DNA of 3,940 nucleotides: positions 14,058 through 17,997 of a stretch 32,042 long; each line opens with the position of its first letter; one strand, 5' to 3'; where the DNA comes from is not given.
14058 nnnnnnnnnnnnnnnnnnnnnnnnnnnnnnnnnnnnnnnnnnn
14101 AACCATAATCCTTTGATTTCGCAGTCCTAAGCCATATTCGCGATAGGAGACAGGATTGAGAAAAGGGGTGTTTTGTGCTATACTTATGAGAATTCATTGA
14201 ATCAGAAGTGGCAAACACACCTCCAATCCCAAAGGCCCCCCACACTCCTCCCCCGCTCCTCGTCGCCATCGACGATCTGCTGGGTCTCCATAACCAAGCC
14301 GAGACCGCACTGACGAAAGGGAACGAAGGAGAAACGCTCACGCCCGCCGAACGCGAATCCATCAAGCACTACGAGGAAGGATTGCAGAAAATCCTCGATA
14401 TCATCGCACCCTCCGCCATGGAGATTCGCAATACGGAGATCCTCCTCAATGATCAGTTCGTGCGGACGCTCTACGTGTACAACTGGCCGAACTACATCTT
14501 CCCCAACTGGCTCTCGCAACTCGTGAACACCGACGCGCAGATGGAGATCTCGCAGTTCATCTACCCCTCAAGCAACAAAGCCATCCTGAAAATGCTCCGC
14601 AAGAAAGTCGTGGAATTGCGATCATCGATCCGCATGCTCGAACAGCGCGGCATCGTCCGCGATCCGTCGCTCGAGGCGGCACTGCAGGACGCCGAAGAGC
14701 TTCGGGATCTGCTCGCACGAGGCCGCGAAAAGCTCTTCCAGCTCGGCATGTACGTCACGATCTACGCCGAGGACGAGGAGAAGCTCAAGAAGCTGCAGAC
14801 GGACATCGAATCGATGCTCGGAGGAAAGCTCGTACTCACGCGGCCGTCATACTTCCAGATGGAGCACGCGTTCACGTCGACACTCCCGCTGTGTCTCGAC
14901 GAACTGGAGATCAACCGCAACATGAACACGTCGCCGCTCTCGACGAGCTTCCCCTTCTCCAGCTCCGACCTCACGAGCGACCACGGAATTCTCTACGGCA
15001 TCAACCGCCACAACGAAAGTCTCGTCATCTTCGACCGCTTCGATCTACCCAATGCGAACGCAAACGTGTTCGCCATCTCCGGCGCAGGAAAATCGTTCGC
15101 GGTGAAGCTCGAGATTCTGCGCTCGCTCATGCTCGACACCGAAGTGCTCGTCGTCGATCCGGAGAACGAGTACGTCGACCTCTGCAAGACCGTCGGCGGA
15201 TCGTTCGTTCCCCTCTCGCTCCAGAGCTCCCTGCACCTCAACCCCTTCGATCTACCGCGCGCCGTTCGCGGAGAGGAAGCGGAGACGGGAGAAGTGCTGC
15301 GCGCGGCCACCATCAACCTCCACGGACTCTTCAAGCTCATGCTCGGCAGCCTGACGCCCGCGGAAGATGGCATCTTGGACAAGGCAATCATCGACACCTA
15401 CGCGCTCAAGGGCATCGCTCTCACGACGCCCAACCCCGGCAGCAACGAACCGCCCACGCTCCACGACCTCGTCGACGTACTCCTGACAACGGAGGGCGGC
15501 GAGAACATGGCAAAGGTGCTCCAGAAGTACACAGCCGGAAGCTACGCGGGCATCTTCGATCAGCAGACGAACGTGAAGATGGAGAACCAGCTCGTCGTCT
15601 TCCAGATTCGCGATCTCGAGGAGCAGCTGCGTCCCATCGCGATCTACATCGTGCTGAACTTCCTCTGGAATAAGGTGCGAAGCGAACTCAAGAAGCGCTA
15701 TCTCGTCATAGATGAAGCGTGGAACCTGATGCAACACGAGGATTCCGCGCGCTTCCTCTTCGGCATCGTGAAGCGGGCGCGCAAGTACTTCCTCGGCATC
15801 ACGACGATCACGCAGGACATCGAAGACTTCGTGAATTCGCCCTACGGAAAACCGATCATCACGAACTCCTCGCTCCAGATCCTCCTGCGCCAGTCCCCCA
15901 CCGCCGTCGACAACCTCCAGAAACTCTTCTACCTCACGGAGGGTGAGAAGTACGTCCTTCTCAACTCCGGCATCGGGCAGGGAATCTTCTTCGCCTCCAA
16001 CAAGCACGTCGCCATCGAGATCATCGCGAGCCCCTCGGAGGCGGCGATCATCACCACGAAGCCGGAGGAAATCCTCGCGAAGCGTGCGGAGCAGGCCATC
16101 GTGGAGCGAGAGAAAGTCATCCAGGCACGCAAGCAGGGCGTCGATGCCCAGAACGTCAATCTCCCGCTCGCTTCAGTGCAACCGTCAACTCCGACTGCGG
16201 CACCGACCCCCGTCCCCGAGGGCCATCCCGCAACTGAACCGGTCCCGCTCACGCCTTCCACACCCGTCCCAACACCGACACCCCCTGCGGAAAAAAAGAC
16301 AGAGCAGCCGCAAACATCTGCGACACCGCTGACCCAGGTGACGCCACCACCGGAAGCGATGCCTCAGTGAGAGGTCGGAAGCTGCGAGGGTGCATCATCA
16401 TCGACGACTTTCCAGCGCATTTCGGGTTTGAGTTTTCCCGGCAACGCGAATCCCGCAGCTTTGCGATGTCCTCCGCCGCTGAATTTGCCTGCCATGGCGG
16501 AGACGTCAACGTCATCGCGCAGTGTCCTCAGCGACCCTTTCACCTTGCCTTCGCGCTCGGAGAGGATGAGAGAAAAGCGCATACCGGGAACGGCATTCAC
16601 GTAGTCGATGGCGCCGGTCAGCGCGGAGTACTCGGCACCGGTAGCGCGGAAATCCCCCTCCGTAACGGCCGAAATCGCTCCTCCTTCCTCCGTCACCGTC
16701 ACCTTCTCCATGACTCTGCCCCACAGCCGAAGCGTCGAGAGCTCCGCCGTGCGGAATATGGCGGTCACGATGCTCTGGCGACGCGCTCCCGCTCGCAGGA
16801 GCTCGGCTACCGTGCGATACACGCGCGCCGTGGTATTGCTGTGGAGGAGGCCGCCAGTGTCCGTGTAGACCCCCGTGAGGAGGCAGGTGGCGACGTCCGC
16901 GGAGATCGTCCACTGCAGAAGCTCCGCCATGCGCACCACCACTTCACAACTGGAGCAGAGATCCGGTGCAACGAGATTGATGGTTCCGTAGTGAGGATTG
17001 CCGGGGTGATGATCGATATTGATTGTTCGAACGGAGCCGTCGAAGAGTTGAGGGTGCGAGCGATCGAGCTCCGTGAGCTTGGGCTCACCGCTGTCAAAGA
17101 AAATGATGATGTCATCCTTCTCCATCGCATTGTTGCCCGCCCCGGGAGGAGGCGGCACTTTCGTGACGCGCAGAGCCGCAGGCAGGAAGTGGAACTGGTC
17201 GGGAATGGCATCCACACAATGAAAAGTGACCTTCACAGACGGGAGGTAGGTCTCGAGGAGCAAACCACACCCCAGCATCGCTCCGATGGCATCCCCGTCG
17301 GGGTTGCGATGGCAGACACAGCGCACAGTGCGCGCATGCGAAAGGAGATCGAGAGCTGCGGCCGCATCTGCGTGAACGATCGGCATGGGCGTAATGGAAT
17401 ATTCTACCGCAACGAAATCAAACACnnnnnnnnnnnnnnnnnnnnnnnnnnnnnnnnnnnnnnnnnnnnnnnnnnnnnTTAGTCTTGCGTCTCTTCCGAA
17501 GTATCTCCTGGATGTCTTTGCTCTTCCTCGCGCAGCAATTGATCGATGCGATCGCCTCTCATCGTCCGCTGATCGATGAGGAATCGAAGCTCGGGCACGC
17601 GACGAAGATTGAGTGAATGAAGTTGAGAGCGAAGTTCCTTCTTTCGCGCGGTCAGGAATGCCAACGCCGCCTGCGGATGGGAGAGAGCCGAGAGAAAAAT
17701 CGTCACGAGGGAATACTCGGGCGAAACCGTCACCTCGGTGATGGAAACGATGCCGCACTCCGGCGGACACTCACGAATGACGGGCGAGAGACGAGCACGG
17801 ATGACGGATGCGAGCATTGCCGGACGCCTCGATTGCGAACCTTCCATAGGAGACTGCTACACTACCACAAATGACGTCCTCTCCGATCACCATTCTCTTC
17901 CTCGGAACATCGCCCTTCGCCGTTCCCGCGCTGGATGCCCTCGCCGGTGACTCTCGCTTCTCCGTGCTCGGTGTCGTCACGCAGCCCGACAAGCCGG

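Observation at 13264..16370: Orphan VirB4-like ATPase with a proline-rich tail, paired with a coiled-coil lipoprotein and embedded among translation genes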

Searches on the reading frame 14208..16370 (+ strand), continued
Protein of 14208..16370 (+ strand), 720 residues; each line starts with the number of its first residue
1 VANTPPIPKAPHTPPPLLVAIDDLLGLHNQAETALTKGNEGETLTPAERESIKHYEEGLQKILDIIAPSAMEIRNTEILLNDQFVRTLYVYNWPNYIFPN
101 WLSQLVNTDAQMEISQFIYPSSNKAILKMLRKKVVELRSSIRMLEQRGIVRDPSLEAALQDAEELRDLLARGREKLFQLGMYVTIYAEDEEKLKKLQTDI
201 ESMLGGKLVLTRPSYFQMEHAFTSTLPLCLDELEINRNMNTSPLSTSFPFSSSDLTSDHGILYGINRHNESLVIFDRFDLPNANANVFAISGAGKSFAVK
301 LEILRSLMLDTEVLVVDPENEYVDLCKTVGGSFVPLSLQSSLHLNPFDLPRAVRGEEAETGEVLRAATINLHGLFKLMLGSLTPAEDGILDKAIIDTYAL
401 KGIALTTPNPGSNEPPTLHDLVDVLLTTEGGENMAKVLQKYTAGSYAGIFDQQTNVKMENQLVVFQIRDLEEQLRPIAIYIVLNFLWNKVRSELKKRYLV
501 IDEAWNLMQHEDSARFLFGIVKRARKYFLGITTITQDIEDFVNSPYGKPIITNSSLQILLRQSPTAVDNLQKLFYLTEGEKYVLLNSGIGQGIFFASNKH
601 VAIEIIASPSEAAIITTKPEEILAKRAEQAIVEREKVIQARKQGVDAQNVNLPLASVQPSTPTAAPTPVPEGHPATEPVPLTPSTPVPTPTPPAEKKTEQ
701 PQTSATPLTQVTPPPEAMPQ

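Call 56: find_related_loci(query=A3, collection=genome_contigs, flank=10000)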
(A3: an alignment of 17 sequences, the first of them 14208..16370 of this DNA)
Query A3 (720 aa) in genome_contigs; peptide patterns used: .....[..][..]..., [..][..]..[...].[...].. (x = any residue, [..] = any of these).
600 stretches matched a pattern (row limit reached: there are more); 600 encode a relative of the query (tblastn E <= 1e-3); the best 80 are kept; 80 distinct loci.
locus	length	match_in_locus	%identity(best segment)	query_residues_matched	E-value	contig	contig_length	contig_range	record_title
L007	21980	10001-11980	78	1-666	0e+0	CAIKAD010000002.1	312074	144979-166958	uncultured Candidatus Peregrinibacteria bacterium isolate LaPlata_bin-1026 genome assembly, contig: bin-1026:2/5, whole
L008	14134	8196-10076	79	2-627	0e+0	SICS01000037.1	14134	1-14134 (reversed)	MAG: Candidatus Peribacteria bacterium isolate Baikal-deep-G211 BACOMB-C20744, whole genome shotgun sequence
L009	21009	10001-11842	79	16-627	0e+0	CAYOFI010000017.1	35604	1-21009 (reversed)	MAG TPA_asm: uncultured Candidatus Peribacteria bacterium isolate SRP278252_co2_829 genome assembly, contig: NODE_2324_l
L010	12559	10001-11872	76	17-646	0e+0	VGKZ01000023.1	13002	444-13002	MAG: Candidatus Peregrinibacteria bacterium isolate K_DeepCast_65m_m2_238 K_DeepCast_65m_m2_238_Ga0194128_10008458, whol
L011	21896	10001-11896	74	1-630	0e+0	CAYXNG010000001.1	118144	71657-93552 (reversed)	MAG TPA_asm: uncultured Candidatus Peribacteria bacterium isolate SRP329715_co2_371 genome assembly, contig: NODE_311_le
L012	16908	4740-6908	66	5-719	0e+0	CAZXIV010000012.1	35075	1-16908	MAG TPA_asm: uncultured Candidatus Peribacteria bacterium isolate SRP301943_co5_7 genome assembly, contig: NODE_157_leng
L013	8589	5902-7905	69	9-661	0e+0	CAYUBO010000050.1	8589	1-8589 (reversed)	MAG TPA_asm: uncultured Candidatus Peribacteria bacterium isolate SRP077602_co6_339 genome assembly, contig: NODE_12428_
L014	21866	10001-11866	69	8-628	0e+0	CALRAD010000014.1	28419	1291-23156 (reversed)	MAG: Candidatus Peribacteria bacterium isolate MaH-04nov19-275 genome assembly, contig: MaH-04nov19-C3968, whole genome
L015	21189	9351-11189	68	14-626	0e+0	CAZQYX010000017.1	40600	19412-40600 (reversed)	MAG TPA_asm: uncultured Candidatus Peribacteria bacterium isolate ERP113451_co3_227 genome assembly, contig: NODE_603_le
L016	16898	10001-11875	68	1-623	0e+0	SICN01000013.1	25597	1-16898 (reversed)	MAG: Candidatus Peribacteria bacterium isolate Baikal-deep-G206 BACOMB-C8920, whole genome shotgun sequence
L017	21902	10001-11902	75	2-644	0e+0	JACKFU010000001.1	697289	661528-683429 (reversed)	MAG: Candidatus Peribacteria bacterium isolate HK-STAS-PATE-13 HK-STAS-PATE-13_1, whole genome shotgun sequence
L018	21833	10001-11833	59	32-641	0e+0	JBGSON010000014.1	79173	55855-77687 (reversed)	MAG: Candidatus Gracilibacteria bacterium isolate JTS-AC281 k141_40958, whole genome shotgun sequence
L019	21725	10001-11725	60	49-623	0e+0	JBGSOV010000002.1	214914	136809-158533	MAG: Candidatus Gracilibacteria bacterium isolate JTS-AC289 k141_1317933, whole genome shotgun sequence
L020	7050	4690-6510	59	9-626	0e+0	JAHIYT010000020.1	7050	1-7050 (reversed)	MAG: Patescibacteria group bacterium isolate Modern_marine.mb.142 Modern_marine.mb.142_k141_233642, whole genome shotgun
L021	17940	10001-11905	57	50-681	0e+0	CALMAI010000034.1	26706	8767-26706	MAG TPA_asm: uncultured Candidatus Peregrinibacteria bacterium isolate SRR2107183_bin.16_CONCOCT_v1.1_MAG genome assembl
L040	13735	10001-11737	58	50-628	0e+0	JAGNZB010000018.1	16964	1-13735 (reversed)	Candidatus Gracilibacteria bacterium isolate Go_SlAct_bin_456 Go_SlAct_13507_length_16964_cov_3.833818, whole genome sho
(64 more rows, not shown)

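Call 61: search_protein_families(library=pfam, proteins=[L040:9013-9732:+], max_evalue=1)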
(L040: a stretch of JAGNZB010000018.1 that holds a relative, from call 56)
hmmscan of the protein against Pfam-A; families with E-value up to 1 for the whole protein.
L040:9013-9732:+ (239 aa): 2 families
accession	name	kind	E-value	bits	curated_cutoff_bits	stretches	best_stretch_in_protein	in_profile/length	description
PF11130.14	TraC_F_IV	-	0.00013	21.6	28.1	1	169-219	131-181/375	TraC protein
PF09376.16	NurA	-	0.024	14.6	21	1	15-90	81-148/254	NurA domain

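Call 65: find_related_loci(query=A4, collection=metagenome_contigs, flank=8000)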
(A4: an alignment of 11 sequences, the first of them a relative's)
Query A4 (239 aa) in metagenome_contigs; peptide patterns used: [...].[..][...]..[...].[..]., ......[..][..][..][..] (x = any residue, [..] = any of these).
600 stretches matched a pattern (row limit reached: there are more); 496 encode a relative of the query (tblastn E <= 1e-3); the best 80 are kept; 80 distinct loci.
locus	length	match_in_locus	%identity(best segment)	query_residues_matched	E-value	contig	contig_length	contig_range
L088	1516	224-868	50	12-226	1e-77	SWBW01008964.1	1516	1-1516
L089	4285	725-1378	51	5-221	1e-69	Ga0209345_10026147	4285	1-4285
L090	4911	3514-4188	48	2-226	3e-68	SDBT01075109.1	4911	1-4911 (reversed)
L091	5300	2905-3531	49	13-221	2e-68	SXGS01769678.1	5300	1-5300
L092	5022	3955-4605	50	13-226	8e-68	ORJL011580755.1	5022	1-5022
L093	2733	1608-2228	48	12-218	9e-68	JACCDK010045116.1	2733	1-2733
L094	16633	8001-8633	48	9-219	3e-67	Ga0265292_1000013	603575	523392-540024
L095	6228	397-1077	46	9-231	2e-63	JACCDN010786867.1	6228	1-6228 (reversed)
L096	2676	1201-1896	44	2-235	1e-63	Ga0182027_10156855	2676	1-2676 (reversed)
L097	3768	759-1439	44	3-229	2e-62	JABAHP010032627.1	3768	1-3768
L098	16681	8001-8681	47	3-229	2e-66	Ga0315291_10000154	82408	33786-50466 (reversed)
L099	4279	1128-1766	43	2-218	3e-57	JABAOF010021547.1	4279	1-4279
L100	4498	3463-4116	41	3-220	4e-56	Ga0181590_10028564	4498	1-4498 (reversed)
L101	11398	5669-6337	43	3-228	4e-54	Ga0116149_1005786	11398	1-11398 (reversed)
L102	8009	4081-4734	40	6-226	1e-52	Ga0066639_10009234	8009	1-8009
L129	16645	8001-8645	39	3-218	7e-48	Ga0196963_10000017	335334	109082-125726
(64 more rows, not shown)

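Call 69: list_cluster_members(proteins=[L129:7971-8687:+, L129:4024-6630:+, L129:9296-10705:+])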
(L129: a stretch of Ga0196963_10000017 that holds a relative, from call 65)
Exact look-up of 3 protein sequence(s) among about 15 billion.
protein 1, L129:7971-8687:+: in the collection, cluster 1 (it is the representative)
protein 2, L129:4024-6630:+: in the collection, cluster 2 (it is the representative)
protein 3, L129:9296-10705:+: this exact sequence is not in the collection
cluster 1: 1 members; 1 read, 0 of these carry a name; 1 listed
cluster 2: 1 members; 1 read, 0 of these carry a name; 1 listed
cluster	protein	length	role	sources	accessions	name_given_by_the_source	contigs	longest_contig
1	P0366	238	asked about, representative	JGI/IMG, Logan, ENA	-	-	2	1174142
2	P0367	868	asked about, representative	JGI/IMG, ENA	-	-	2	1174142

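Call 70: find_encoding_contigs(protein=P0366, flank=10000, max_places=3)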
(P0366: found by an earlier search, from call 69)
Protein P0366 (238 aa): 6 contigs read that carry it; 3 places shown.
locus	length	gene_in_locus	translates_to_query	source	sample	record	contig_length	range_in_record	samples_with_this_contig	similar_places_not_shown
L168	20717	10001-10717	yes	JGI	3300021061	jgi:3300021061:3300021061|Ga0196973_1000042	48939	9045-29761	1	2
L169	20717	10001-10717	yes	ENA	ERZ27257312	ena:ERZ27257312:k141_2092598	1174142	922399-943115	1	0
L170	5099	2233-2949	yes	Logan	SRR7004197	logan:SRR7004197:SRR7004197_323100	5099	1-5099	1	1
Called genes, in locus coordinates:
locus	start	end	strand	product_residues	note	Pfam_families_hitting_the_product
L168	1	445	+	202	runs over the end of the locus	-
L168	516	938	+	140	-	PF03946:Ribosomal_L11_N, PF00298:Ribosomal_L11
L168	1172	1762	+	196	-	-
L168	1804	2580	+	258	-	PF00687:Ribosomal_L1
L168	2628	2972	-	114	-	-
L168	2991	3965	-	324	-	PF01207:Dus, PF01180:DHO_dh (faint)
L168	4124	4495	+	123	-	PF18895:T4SS_pilin (weak)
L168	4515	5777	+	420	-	PF01594:AI-2E_transport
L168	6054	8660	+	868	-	PF02861:Clp_N, PF02861:Clp_N, PF00004:AAA, PF17871:AAA_lid_9, PF00158:Sigma54_activat, PF00004:AAA, PF07724:AAA_2, PF07728:AAA_5, +12 more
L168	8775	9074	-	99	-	-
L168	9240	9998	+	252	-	PF12666:PrgI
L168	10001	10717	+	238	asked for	PF26593:TraC-like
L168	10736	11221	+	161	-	-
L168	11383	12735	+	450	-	PF23459:S1_RRP5 (faint), PF21710:Spt6_S1 (faint), PF00575:S1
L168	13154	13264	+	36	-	-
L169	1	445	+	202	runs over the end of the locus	-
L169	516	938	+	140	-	PF03946:Ribosomal_L11_N, PF00298:Ribosomal_L11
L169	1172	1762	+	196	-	-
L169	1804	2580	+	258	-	PF00687:Ribosomal_L1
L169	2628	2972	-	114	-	-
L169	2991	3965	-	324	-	PF01207:Dus, PF01180:DHO_dh (faint)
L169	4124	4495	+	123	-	PF18895:T4SS_pilin (weak)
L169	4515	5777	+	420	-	PF01594:AI-2E_transport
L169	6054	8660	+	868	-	PF02861:Clp_N, PF02861:Clp_N, PF00004:AAA, PF17871:AAA_lid_9, PF00158:Sigma54_activat, PF00004:AAA, PF07724:AAA_2, PF07728:AAA_5, +12 more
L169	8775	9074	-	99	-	-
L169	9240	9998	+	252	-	PF12666:PrgI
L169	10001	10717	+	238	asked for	PF26593:TraC-like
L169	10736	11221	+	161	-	-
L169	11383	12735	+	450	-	PF23459:S1_RRP5 (faint), PF21710:Spt6_S1 (faint), PF00575:S1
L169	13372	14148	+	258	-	PF01978:TrmB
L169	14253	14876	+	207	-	PF01726:LexA_DNA_bind, PF00717:Peptidase_S24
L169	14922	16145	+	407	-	PF00817:IMS, PF11799:IMS_C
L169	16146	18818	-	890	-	PF00133:tRNA-synt_1, PF09334:tRNA-synt_1g, PF00133:tRNA-synt_1, PF08264:Anticodon_1, PF10458:Val_tRNA-synt_C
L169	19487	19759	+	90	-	-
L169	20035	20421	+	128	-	-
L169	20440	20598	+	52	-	-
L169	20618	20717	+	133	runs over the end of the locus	-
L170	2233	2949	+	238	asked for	PF26593:TraC-like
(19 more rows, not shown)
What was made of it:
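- Pilin genes are conserved nearby, and PrgI and TrsD lie elsewhere on the chromosome of a relative (call 70).
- Tried and rejected: An exact-sequence look-up of one GC-rich hit then linked it to the contig that carries a clade VirB4 (calls 69, 70).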

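Call 82: predict_structure(alignment_id=A5)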
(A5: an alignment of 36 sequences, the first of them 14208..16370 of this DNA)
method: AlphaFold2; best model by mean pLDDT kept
length: 720 residues; sequences in the alignment: 36
mean_pLDDT: 49.7   pTM: 0.35
mean pLDDT of the five models: 49.7, 47.5, 46.8, 45.2, 43.4
residues with pLDDT >= 90: 3; 70-90: 156; 50-70: 168; < 50: 393
segments of 3 or more residues with pLDDT < 50: 1-20, 22-24, 62-121, 174-187, 205-295, 494-619, 649-720
pLDDT, mean of each block of 10 residues (from residue 1): 35 44 56 70 75 65 38 33 28 27 27 29 60 77 76 71 67 43 42 57 44 26 23 23 25 26 28 30 39 49 64 64 69 62 75 59 76 78 83 89 79 83 88 85 64 67 56 64 59 39 37 43 34 30 30 28 42 42 26 24 29 38 64 76 55 36 34 35 35 31 32 37
secondary structure, 60 per line:
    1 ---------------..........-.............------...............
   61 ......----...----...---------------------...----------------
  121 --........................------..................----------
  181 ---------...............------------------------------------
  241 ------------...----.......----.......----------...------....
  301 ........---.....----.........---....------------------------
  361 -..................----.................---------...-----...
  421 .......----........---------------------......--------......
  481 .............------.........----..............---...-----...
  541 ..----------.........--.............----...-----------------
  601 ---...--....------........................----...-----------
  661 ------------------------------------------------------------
elements in order (helices of 4 or more, strands of 3 or more residues): H16-25 H27-39 H46-66 E71-73 E78-80 H123-146 H153-170 H190-204 E260-266 E271-277 E288-290 H297-308 E312-316 H321-329 E333-336 H362-379 H384-400 H418-427 H432-439 E461-466 H475-493 H500-508 H513-526 E530-532 H538-542 H553-561 H564-576 E604-606 H609-612 H619-642
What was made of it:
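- The AlphaFold2 model of the ATPase was poor (pLDDT 49.7, call 82), so there is no structural confirmation of the domain layout.
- Tried and rejected: The AlphaFold2 model of VirB4 from 36 close orthologues was poor (pLDDT 49.7, call 82).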

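Call 84: search_solved_structures(query=A3, max_evalue=0.01)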
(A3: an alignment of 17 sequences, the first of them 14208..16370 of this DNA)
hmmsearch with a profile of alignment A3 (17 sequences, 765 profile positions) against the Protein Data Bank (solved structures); distinct sequences matched with E-value up to 0.01: 4.
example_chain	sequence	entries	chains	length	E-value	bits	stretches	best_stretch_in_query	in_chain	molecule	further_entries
4ag5_A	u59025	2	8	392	4.1e-73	250.1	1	386-745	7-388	TYPE IV SECRETORY PATHWAY VIRB4 COMPONENTS-LIKE PROTEIN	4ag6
7o41_A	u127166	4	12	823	1e-06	30.6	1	413-711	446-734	TrwK protein | Type IV secretion system protein virB4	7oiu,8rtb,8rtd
7o43_A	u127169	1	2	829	1e-06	30.6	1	413-711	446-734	TrwK protein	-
7o42_A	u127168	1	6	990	1.9e-06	29.7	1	413-711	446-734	TrwK protein,Protein hcp1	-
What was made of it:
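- On VirB4 / TraC / CagE T4SS ATPase family: By profile, 4AG5 scores 250 bits and TrwK (7O41) gives E = 1e-6 (call 84).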

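Call 86: search_protein_families(library=pfam, proteins=[L169:10736-11221:+, L169:8775-9074:-, L169:4124-4495:+, L169:9240-9998:+, L169:10001-10717:+, L169:1172-1762:+, L169:2628-2972:-], max_evalue=0.1)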
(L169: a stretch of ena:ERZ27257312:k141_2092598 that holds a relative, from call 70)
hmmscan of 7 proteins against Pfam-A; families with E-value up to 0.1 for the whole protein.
L169:10736-11221:+ (161 aa): 0 families

L169:8775-9074:- (99 aa): 0 families

L169:4124-4495:+ (123 aa): 1 family
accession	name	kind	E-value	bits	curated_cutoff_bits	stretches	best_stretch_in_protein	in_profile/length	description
PF18895.5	T4SS_pilin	-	1.3e-05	25.6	26.6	1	56-115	12-70/71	Type IV secretion system pilin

L169:9240-9998:+ (252 aa): 1 family
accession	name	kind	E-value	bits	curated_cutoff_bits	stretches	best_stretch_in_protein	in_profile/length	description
PF12666.12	PrgI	-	1e-08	36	27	1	7-95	1-88/91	PrgI family protein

L169:10001-10717:+ (238 aa): 1 family
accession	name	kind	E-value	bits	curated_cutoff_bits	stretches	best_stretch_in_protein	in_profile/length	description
PF11130.14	TraC_F_IV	-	0.0068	15.9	28.1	1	175-225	131-180/375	TraC protein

L169:1172-1762:+ (196 aa): 0 families

L169:2628-2972:- (114 aa): 0 families
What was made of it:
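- On Patescibacteria-clade chromosomal T4SS: Both are present about 34 kb from virB4 on the same contig of a syntenic relative (calls 69, 70, 86).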

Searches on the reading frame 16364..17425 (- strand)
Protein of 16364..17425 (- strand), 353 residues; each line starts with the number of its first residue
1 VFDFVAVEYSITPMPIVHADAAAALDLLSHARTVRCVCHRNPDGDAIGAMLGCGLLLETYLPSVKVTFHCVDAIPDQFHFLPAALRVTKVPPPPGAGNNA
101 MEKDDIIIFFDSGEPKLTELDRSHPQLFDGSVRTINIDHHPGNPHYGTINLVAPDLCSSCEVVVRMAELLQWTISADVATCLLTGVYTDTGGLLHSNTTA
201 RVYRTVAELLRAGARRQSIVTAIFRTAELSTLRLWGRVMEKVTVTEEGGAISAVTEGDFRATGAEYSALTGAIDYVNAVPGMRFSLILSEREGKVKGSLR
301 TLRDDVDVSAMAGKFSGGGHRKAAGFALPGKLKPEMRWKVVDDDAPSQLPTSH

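Call 4: search_protein_families(library=pfam, proteins=[window:16364-17425:-], max_evalue=0.01)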
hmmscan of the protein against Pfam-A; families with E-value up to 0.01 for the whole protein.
window:16364-17425:- (353 aa): 2 families
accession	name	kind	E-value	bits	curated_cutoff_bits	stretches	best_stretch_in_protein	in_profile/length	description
PF01368.27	DHH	-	3.9e-14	53.4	28.1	1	34-186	2-125/125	DHH family, N-terminal domain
PF02272.25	DHHA1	-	7.3e-08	33.2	25.9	1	263-333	12-89/102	DHHA1 domain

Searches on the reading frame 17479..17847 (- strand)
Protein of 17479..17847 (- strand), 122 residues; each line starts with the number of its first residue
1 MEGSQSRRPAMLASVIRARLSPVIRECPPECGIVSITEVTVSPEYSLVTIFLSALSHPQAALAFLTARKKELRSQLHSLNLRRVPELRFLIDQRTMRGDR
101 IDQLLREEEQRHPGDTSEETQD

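Call 4: search_protein_families(library=pfam, proteins=[window:17479-17847:-], max_evalue=0.01)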
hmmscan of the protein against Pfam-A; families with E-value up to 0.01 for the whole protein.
window:17479-17847:- (122 aa): 1 family
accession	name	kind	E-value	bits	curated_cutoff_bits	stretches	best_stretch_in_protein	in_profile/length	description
PF02033.23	RBFA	-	9.3e-17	61.7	34.7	1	10-105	3-105/105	Ribosome-binding factor A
